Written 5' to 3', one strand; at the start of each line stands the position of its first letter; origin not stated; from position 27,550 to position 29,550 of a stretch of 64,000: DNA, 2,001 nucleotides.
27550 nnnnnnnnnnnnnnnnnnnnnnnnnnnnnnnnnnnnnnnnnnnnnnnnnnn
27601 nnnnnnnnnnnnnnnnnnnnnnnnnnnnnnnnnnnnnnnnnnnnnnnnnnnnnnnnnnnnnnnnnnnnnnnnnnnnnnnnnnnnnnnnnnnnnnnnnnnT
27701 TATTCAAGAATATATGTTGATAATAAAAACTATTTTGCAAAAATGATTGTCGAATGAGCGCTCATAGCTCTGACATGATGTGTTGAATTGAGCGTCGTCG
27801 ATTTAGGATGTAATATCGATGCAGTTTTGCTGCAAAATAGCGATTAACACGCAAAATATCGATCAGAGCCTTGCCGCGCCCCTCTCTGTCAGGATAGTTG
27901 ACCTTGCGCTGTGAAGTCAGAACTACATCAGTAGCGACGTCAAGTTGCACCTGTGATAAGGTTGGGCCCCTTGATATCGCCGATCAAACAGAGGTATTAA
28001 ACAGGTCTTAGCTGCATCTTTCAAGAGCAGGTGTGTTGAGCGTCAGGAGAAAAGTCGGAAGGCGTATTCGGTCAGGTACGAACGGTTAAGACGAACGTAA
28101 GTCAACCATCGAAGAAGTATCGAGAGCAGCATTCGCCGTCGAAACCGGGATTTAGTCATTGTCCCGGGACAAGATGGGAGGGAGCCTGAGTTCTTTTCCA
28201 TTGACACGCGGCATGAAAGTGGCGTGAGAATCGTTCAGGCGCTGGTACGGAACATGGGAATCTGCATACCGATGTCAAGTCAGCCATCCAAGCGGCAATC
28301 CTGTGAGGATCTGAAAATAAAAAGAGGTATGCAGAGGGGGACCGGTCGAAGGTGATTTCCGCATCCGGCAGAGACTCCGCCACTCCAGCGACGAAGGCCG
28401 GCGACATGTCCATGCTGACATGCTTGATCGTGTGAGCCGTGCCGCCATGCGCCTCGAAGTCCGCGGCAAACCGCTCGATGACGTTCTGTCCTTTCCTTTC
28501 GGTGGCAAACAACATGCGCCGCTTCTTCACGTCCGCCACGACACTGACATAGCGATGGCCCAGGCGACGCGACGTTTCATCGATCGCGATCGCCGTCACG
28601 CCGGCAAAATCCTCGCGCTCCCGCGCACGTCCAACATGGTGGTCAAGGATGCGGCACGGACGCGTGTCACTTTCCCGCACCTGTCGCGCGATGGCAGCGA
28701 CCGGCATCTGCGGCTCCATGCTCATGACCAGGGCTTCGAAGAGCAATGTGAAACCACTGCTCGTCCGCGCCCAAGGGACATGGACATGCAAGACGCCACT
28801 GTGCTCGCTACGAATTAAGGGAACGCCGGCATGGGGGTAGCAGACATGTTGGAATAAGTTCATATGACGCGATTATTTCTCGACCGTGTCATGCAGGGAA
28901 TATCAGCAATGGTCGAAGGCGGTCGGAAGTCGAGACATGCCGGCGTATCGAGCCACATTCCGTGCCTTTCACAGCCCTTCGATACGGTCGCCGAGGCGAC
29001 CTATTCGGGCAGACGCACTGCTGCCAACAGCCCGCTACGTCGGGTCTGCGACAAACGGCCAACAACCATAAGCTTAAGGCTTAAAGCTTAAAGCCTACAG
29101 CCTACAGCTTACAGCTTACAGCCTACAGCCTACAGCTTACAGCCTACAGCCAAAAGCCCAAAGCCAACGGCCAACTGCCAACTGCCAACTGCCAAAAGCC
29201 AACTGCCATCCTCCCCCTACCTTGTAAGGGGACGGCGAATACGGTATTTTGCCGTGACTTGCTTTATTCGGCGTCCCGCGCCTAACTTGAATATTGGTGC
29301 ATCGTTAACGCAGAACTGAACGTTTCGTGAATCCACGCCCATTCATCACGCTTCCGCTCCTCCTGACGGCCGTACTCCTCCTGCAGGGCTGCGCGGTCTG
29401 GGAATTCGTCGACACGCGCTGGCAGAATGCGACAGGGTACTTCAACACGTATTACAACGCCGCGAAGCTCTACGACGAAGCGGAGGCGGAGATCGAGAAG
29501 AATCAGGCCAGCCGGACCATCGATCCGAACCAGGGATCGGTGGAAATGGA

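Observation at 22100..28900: Low-GC island with two paralogous BNR/Asp-box tandem-propeller T9SS cargos and two decayed ISL3 transposase remnants in direct orientation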

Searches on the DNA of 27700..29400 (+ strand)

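Call 41: search_rna_families(source=window, start=27700, end=29400, threshold=evalue, max_evalue=10, show_alignments=2)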
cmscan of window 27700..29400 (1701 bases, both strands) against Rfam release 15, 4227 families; matches with E-value up to 10: 9.
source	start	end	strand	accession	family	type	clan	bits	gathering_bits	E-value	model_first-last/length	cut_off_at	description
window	27958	28077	+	RF01999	group-II-D1D4-2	Intron;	CL00102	54.5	36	8.8e-10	1-118/118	no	Group II catalytic intron D1-D4-2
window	29057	29123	-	RF00931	mir-879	Gene; miRNA;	-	18.6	90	1.5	1-74/74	no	mir-879 microRNA precursor family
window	29089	29124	-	RF03031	ssnA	Cis-reg;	-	18.2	37.3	0.15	1-48/48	no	ssnA RNA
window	29050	29120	-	RF02520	mir-965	Gene; miRNA;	-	17.8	43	2.6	1-76/76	no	mir-965 microRNA precursor family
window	28994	29204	-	RF04141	MIR8622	Gene; miRNA;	-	17.2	197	2.6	1-212/212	no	MIR8622 microRNA precursor family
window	29310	29362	-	RF04357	Plastid-ndhA-ndhB-2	Intron;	CL00155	15.7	53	4.2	1-41/41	no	Plastid-ndhA-ndhB-2 group II-D5 intron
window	28718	28922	+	RF01970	RMST_9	Gene; lncRNA;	-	15.1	65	6.4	1-193/193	no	Rhabdomyosarcoma 2 associated transcript conserved region 9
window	28317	28356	+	RF02937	Clostridiales-2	Gene; sRNA;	-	13.4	58.6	9.4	1-82/82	no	Clostridiales-2 RNA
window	29091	29180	+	RF02202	UCA1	Gene; lncRNA;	-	13.2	80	3.9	1-75/75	no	Urothelial cancer associated 1 conserved region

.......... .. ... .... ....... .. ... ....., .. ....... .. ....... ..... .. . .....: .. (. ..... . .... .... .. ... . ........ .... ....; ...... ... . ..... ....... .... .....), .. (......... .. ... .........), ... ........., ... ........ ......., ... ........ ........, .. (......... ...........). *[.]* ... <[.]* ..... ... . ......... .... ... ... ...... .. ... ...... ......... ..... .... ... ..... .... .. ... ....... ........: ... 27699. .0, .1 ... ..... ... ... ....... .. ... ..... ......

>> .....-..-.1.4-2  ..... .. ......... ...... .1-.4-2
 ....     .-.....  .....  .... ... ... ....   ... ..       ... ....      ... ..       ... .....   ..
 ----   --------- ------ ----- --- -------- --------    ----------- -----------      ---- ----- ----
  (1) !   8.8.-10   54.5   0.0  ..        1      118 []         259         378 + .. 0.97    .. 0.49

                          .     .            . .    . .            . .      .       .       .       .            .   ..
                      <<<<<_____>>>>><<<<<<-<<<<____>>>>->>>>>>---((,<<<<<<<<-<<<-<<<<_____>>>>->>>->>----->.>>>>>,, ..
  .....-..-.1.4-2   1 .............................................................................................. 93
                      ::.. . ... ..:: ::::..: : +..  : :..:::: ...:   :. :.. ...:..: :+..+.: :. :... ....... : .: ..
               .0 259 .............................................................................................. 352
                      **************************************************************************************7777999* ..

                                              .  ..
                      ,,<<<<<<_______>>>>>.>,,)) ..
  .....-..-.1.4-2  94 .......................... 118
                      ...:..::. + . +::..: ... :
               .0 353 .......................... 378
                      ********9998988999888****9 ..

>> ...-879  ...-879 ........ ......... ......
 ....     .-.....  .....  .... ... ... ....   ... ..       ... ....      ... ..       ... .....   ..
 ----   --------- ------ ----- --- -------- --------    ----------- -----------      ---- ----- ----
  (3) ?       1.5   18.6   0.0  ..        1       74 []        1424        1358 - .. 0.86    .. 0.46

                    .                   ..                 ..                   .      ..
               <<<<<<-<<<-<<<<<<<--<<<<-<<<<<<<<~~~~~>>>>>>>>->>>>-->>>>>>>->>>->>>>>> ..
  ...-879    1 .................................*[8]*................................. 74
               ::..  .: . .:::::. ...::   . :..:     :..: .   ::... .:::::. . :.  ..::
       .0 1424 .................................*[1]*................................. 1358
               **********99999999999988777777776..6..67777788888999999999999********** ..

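Call 64: search_dna_similar(query=window:27758-28341:+, collection=plasmids, mode=distant, max_rows=10, max_evalue=0.001)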
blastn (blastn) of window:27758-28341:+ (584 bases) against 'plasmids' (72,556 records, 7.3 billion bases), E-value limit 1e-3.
Records with a match: 38; places in all: 41; records where one place covers at least 80% of the query: 0.
Best place of each record, by identity: 60-80% 38.
By first word of the organism name: Salmonella 23; Bradyrhizobium 5; Rhizobium 4; Sinorhizobium 4; Paraburkholderia 1; Cupriavidus 1.
By predicted mobility (MOB-suite, as given by PLSDB): conjugative 32; non-mobilizable 4; mobilizable 2.
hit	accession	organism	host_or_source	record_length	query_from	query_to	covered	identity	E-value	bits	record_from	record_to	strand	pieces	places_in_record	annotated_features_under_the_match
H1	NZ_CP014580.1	Paraburkholderia phytofirmans OLGA172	-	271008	208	551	59%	67.0%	6e-13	82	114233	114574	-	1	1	none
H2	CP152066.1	Salmonella enterica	mallard duck,bacterial ...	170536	250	557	53%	67.7%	6e-13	83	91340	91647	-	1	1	none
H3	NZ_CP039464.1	Salmonella enterica subsp. enterica serovar Bareilly str. ...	food,yellowfin tuna scrape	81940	250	557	53%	66.5%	4e-9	70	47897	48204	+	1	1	none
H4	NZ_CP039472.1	Salmonella enterica subsp. enterica serovar Bareilly str. ...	Homo sapiens,human,stool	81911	250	557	53%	66.5%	4e-9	70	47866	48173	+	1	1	none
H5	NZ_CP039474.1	Salmonella enterica subsp. enterica serovar Bareilly str. ...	-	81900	250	557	53%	66.5%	4e-9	70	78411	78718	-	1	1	none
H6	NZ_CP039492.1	Salmonella enterica subsp. enterica serovar Bareilly str. ...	Homo sapiens,Human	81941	250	557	53%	66.5%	4e-9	70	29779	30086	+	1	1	none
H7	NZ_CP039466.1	Salmonella enterica subsp. enterica serovar Bareilly str. ...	food,frozen yellowfin tuna steak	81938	250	557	53%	66.5%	4e-9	70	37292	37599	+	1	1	none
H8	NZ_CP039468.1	Salmonella enterica subsp. enterica serovar Bareilly str. ...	food,frozen yellowfin tuna nakaochi ...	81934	250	557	53%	66.5%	4e-9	70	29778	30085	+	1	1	none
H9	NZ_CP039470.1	Salmonella enterica subsp. enterica serovar Bareilly str. ...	food,frozen yellowfin tuna nakaochi ...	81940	250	557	53%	66.5%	4e-9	70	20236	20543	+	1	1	none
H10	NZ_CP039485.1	Salmonella enterica subsp. enterica serovar Bareilly str. ...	Homo sapiens,human,stool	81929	250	557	53%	66.5%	4e-9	70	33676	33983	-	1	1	none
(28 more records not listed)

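Call 65: get_annotated_region(hit=H2, flank=3000)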
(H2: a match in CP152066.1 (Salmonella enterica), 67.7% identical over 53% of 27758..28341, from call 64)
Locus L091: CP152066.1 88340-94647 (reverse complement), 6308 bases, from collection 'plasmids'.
description: Salmonella enterica subsp. diarizonae serovar 58:r:z53 strain 28N plasmid p28NP1, complete sequence
organism: Salmonella enterica (NCBI taxid 2577432)
taxonomy: Bacteria; Pseudomonadota; Gammaproteobacteria; Enterobacterales; Enterobacteriaceae; Salmonella; Salmonella enterica
host: -; source: mallard duck,bacterial culture,intestinal tract; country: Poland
typing (MOB-suite, as given by PLSDB): non-mobilizable
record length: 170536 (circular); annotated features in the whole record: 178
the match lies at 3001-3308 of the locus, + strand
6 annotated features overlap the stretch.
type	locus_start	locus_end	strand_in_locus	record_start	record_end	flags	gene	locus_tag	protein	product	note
CDS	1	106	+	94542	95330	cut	-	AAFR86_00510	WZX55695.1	DeoR family transcriptional regulator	-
CDS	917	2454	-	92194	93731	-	-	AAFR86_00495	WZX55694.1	IS3 family transposase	-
CDS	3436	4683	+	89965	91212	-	ltrA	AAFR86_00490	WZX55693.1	group II intron reverse transcriptase/maturase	-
CDS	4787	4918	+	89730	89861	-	-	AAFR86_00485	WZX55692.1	hypothetical protein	-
CDS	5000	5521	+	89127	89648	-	-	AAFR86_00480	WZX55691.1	MarR family transcriptional regulator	-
CDS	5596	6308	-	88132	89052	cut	-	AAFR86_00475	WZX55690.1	EamA family transporter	-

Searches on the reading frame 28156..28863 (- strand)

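Call 3: search_protein_families(library=pfam, proteins=[window:28156-28863:-], max_evalue=0.01)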
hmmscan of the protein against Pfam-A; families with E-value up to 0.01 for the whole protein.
window:28156-28863:- (235 aa): 2 families
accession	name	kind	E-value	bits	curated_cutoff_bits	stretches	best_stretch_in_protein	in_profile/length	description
PF01610.23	DDE_Tnp_ISL3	-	1.2e-17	64.9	23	1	92-174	1-83/240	Transposase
PF13542.12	HTH_Tnp_ISL3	-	3.3e-11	42.9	27.4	1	27-77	1-51/51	Helix-turn-helix domain of transposase family ISL3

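Call 4: search_protein_families(library=ncbifam, proteins=[window:28156-28863:-], max_evalue=0.01)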
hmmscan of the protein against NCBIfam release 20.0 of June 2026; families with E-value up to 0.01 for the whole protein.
window:28156-28863:- (235 aa): 1 family
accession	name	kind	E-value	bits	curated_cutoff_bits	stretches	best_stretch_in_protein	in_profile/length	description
NF033550.5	transpos_ISL3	equivalog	2.2e-34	119.2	180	1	4-174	37-207/370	ISL3 family transposase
